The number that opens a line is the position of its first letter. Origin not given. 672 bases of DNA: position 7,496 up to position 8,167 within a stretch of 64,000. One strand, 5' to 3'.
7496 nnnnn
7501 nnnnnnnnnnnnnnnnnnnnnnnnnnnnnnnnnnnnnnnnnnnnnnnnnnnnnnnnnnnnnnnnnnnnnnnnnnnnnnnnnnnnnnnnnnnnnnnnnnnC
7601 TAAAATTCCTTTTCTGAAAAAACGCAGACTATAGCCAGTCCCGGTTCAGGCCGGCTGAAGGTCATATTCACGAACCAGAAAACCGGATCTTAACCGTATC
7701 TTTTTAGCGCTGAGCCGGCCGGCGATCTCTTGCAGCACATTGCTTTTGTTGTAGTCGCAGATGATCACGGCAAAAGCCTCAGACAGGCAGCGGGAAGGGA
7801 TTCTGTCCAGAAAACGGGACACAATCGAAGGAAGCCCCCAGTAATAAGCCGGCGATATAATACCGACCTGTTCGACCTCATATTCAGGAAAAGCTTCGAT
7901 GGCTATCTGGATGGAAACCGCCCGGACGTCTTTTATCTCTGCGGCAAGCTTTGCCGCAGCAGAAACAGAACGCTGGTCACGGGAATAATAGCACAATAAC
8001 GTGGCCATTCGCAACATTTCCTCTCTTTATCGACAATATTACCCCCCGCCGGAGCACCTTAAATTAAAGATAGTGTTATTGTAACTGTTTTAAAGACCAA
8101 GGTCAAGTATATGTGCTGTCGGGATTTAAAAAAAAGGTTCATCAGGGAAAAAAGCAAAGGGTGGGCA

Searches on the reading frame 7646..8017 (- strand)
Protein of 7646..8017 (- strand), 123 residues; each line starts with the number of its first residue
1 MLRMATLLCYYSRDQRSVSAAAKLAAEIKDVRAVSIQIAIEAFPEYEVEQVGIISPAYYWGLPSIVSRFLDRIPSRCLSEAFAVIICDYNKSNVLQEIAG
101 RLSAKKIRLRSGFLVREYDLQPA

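Call 41: find_encoding_contigs(protein=window:7646-8017:-, flank=10000, max_places=4)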
Protein window:7646-8017:- (123 aa): 1 contig read that carries it; 1 place shown.
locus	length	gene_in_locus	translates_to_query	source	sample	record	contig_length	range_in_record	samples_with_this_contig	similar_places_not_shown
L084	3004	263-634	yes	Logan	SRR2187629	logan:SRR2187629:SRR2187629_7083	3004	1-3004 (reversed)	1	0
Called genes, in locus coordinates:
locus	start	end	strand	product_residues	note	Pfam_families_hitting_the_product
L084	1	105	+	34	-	?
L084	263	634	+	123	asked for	-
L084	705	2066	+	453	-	PF00672:HAMP, PF00015:MCPsignal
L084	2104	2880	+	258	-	PF03372:Exo_endo_phos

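Call 85: search_protein_families(library=pfam, proteins=[window:7646-8017:-], max_evalue=0.00001)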
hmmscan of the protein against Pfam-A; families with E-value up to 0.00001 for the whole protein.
window:7646-8017:- (123 aa): 0 families
